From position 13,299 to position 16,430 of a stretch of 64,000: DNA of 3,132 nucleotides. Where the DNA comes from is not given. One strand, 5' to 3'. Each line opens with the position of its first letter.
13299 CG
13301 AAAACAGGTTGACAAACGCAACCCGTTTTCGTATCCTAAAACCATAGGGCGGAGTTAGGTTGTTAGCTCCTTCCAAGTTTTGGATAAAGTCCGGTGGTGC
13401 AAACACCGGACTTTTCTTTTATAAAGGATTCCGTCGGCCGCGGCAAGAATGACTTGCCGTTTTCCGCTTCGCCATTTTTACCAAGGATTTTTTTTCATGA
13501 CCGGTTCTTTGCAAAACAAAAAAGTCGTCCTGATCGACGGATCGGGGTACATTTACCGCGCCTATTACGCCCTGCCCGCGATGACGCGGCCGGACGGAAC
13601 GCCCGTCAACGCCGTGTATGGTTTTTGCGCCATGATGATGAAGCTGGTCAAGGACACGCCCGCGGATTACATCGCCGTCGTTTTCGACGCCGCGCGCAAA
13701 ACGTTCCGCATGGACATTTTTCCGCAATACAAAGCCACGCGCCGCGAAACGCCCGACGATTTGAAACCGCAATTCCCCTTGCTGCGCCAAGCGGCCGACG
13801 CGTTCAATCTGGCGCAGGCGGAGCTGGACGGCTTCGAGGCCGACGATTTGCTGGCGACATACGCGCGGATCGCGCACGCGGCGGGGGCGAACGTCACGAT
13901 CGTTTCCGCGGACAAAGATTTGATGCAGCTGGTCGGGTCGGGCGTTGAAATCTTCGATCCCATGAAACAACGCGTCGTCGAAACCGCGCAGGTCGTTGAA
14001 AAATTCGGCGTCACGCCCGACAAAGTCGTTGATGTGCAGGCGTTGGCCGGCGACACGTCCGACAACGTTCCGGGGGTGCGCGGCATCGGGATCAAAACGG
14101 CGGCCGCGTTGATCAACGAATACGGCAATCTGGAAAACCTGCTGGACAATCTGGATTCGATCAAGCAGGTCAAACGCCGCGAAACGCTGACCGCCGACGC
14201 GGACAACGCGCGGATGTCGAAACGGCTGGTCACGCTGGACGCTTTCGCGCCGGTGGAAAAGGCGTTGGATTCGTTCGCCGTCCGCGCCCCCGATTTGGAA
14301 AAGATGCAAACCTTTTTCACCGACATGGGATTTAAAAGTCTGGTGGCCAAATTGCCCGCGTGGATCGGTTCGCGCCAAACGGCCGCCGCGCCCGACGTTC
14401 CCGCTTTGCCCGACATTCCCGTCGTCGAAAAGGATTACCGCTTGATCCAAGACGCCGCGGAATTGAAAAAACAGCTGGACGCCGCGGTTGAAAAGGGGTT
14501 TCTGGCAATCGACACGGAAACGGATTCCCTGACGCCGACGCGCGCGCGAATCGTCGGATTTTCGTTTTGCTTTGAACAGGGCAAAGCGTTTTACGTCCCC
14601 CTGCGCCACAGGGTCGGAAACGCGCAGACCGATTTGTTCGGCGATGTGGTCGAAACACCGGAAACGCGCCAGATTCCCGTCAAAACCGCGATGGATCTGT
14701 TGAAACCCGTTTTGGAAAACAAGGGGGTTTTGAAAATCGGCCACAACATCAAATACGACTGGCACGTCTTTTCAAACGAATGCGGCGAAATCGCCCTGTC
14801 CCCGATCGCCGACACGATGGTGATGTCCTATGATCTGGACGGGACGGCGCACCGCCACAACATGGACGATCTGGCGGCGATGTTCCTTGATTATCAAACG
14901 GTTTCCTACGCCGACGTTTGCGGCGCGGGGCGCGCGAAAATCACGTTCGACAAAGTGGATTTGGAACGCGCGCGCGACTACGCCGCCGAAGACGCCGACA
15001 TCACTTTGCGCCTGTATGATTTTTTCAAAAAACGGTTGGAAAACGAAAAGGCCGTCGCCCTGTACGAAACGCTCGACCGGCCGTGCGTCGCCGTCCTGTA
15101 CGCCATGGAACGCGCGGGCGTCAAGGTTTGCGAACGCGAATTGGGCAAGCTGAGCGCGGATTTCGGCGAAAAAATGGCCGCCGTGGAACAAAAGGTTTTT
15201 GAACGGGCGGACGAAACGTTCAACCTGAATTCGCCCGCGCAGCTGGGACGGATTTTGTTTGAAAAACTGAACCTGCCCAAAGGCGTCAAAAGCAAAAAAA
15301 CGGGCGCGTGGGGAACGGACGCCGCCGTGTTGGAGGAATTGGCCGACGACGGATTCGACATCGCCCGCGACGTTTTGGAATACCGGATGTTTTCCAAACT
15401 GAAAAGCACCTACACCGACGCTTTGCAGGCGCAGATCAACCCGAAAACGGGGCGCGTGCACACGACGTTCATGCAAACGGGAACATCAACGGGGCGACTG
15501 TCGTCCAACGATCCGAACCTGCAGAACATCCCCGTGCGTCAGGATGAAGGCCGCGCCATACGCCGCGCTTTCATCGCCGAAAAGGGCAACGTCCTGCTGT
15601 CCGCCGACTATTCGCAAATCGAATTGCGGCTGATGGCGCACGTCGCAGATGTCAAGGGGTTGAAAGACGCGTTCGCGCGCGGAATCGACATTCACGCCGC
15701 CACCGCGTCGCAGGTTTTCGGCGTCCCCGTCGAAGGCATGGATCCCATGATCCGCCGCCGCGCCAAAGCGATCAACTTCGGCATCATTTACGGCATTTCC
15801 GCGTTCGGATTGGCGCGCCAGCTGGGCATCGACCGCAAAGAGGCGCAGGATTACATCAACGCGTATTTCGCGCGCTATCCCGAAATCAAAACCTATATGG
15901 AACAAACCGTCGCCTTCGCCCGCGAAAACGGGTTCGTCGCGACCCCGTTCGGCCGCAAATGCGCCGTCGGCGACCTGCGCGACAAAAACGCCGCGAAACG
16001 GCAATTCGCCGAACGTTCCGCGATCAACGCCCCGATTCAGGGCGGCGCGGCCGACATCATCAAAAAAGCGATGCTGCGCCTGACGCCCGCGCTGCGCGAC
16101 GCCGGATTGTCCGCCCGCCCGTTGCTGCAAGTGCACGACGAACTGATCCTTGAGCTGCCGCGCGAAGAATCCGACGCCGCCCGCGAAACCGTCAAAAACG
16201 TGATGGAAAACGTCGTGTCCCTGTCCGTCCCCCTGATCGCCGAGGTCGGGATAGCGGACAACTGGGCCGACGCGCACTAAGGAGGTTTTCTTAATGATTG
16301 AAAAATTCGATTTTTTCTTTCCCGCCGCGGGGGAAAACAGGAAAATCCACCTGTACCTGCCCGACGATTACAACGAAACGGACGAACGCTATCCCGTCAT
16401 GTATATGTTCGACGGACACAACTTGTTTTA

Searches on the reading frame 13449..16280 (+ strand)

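Call 39: search_protein_families(library=pfam, proteins=[window:13449-16280:+], max_evalue=0.00001)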
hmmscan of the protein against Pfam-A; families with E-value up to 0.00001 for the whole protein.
window:13449-16280:+ (943 aa): 4 families
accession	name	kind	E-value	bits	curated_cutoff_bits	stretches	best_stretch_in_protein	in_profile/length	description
PF00476.26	DNA_pol_A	-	2.4e-154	514.4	34.3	1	564-941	3-381/381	DNA polymerase family A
PF02739.22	5_3_exonuc_N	-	7.8e-56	188.7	34.3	1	25-187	1-164/164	5'-3' exonuclease, N-terminal resolvase-like domain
PF01367.25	5_3_exonuc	-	3.1e-31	108.2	40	1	188-282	1-95/97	5'-3' exonuclease, C-terminal SAM fold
PF01612.26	DNA_pol_A_exo1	-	5.9e-29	101.5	23.6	1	330-531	1-173/173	3'-5' exonuclease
